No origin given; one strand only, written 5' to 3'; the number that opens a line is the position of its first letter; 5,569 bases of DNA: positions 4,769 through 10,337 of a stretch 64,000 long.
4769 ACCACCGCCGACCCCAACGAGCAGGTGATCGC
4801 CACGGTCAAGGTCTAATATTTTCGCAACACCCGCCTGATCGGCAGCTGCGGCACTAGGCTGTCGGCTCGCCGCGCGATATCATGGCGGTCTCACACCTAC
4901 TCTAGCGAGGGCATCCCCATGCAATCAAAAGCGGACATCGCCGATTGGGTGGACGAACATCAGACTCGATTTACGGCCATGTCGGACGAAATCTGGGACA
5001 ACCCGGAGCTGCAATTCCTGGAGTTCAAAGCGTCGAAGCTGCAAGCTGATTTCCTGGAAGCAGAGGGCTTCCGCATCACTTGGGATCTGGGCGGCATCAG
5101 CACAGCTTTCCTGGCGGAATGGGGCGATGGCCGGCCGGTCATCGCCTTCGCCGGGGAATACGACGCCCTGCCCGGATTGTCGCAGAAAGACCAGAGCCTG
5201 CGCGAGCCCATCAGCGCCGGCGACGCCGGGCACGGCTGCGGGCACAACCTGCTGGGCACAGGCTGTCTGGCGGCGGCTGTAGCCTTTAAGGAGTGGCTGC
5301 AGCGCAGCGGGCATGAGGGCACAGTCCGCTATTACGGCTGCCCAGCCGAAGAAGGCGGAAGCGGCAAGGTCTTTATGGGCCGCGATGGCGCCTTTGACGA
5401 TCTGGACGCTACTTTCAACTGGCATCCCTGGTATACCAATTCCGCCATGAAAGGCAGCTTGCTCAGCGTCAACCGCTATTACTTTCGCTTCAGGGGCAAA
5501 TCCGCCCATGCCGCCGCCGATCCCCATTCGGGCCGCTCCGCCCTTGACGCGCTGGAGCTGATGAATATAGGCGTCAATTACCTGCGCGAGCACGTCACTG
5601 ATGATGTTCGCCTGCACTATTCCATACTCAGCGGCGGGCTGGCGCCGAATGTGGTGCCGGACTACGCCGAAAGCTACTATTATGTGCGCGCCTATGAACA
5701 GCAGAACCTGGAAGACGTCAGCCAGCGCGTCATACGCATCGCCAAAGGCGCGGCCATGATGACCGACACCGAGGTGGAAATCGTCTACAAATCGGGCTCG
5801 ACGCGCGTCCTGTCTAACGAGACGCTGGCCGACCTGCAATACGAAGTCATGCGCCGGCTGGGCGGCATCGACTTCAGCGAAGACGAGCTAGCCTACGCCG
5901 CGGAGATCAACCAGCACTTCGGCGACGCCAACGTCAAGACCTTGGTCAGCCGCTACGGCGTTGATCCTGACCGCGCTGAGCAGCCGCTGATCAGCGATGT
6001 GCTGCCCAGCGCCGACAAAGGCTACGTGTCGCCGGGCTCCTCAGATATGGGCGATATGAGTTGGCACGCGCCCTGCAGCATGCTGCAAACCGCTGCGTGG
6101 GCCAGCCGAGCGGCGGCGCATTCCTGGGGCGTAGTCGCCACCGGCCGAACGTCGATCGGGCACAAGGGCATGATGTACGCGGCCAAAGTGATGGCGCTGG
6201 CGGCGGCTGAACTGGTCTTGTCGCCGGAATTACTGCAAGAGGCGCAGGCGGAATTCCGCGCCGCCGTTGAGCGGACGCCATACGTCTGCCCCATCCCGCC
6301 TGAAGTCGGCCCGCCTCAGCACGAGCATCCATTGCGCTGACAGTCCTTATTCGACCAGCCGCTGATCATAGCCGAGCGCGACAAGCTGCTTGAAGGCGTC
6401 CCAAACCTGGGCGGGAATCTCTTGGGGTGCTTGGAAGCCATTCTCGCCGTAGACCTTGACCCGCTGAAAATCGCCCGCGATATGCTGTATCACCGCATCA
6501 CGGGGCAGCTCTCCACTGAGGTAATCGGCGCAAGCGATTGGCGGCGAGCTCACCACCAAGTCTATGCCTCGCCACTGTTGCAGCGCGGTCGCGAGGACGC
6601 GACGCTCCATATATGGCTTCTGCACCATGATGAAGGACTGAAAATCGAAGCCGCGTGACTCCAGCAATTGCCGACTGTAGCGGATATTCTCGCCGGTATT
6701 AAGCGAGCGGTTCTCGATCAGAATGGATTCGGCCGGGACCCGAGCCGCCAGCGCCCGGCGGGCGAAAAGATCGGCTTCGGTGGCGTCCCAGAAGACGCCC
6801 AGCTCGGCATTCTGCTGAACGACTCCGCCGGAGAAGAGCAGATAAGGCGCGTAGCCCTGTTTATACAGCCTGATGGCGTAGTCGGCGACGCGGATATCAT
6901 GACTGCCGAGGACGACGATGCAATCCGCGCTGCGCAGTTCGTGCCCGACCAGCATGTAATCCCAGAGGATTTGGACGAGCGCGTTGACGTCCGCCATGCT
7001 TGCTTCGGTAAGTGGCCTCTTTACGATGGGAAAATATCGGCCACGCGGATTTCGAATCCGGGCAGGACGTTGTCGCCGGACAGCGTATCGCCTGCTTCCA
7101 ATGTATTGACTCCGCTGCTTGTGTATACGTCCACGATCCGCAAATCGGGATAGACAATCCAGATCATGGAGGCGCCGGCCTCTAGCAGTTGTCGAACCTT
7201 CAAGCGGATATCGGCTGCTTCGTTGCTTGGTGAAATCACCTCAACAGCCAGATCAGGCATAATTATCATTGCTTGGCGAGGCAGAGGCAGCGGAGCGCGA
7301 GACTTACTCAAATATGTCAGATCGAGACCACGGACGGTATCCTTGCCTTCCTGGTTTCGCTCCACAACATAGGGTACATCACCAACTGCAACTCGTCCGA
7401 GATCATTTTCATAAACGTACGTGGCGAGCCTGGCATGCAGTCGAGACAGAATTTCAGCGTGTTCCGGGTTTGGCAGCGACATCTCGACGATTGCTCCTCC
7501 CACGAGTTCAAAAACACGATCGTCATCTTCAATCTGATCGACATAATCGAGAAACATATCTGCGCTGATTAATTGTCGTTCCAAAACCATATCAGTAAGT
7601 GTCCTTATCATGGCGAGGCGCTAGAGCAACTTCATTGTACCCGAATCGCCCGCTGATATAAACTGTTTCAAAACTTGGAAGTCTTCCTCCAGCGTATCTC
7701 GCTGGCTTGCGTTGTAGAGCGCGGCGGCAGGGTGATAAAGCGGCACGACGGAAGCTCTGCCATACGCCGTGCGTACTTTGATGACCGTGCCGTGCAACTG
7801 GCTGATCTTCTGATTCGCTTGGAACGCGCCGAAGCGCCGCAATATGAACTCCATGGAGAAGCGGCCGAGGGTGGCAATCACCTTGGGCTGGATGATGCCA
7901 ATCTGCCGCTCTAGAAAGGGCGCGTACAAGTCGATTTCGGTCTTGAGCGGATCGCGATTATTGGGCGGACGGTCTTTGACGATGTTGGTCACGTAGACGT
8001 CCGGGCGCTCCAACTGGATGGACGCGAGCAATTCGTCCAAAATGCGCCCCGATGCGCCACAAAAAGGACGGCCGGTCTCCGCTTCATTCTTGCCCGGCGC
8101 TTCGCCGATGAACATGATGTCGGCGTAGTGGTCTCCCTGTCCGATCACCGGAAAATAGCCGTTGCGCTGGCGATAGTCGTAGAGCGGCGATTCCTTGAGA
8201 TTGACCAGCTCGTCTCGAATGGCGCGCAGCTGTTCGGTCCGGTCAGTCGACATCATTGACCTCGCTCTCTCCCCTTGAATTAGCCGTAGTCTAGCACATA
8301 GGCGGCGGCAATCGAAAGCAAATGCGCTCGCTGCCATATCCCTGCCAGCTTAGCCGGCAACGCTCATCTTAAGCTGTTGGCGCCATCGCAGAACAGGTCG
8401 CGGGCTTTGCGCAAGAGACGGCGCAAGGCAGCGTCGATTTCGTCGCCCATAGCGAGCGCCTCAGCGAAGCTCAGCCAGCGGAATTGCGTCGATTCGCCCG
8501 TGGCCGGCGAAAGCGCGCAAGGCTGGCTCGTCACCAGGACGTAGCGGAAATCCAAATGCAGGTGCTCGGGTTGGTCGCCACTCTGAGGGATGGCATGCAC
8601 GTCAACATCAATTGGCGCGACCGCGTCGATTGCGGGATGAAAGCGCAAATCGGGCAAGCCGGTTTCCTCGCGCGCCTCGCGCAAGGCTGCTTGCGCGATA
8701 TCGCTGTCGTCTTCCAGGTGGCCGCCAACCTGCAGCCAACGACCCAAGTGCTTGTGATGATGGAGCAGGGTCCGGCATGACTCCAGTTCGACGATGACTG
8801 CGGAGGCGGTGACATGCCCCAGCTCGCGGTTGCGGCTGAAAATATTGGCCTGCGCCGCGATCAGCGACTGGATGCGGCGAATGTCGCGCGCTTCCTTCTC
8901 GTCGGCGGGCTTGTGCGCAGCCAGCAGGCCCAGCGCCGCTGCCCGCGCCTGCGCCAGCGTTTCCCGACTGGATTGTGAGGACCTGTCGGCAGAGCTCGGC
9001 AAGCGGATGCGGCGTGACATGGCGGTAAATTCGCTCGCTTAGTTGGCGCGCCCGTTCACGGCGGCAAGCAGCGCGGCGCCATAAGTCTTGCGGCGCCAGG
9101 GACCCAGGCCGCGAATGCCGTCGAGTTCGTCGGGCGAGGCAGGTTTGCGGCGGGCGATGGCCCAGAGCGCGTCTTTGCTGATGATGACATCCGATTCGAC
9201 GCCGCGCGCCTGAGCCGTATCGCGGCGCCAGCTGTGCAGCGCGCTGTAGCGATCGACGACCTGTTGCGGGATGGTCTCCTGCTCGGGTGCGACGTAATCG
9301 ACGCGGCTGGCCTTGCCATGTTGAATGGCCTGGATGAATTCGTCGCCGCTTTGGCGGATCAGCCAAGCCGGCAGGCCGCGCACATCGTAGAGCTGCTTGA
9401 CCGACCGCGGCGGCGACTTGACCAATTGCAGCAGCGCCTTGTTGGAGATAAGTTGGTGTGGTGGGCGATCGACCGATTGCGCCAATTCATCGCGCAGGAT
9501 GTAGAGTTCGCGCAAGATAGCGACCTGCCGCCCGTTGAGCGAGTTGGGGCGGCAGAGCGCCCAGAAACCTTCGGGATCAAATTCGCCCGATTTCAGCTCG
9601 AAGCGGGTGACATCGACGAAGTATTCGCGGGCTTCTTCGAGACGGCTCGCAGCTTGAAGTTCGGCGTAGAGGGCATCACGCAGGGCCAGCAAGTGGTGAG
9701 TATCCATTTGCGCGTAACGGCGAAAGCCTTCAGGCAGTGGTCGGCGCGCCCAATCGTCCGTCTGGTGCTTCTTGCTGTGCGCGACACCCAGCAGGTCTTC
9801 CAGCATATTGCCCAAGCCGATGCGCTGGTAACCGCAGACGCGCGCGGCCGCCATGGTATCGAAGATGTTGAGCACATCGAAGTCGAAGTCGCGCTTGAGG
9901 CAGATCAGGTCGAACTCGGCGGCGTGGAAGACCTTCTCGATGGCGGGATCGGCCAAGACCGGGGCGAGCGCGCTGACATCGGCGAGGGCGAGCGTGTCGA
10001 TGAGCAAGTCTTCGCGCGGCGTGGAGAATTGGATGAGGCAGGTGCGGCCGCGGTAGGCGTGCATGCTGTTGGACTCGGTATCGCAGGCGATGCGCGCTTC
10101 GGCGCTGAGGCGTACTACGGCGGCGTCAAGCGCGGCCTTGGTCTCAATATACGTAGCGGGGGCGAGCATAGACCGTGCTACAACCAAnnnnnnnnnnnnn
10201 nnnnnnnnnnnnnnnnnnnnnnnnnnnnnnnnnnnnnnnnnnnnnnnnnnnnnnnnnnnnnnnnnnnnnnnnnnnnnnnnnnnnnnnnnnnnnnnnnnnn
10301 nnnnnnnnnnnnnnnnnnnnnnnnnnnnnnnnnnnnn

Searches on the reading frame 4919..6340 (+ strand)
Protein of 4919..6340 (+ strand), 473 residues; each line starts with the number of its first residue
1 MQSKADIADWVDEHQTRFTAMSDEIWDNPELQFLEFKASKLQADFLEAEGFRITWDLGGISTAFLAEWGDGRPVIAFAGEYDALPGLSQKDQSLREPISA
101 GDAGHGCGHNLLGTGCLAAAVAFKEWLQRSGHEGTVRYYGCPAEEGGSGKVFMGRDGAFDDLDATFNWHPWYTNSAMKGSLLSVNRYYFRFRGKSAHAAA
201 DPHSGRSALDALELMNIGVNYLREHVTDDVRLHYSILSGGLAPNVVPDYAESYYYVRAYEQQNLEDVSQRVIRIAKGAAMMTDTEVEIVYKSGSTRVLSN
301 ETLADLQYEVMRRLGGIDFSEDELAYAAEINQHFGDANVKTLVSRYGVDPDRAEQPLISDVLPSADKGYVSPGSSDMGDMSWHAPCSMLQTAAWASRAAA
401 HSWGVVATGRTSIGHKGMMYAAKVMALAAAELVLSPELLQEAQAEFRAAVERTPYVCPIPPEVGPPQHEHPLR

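Call 87: search_protein_families(library=pfam, proteins=[window:4919-6340:+], max_evalue=0.00001)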
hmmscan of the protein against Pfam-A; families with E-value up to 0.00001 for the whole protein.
window:4919-6340:+ (473 aa): 2 families
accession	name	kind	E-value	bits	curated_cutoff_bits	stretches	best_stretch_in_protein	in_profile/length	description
PF01546.33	Peptidase_M20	-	6.3e-11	43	24.6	1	76-342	1-171/206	Peptidase family M20/M25/M40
PF07687.19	M20_dimer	-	2.1e-09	37.7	21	1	188-276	10-100/107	Peptidase dimerisation domain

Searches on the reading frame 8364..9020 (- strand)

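Call 13: search_protein_families(library=pfam, proteins=[window:8364-9020:-], max_evalue=0.001)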
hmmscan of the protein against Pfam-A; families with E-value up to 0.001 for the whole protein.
window:8364-9020:- (218 aa): 1 family
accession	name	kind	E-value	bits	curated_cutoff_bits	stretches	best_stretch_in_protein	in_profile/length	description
PF00293.34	NUDIX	-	3.1e-12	47.1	21.1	1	74-197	8-128/134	NUDIX domain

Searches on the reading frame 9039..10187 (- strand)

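Call 13: search_protein_families(library=pfam, proteins=[window:9039-10187:-], max_evalue=0.001)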
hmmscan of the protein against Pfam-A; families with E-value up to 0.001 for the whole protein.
window:9039-10187:- (382 aa): 2 families
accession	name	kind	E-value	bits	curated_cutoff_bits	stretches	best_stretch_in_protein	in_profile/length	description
PF01612.26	DNA_pol_A_exo1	-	2.6e-45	154.7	23.6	1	13-177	3-172/173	3'-5' exonuclease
PF00570.28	HRDC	-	2.5e-34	117.5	23.8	2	313-377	4-68/68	HRDC domain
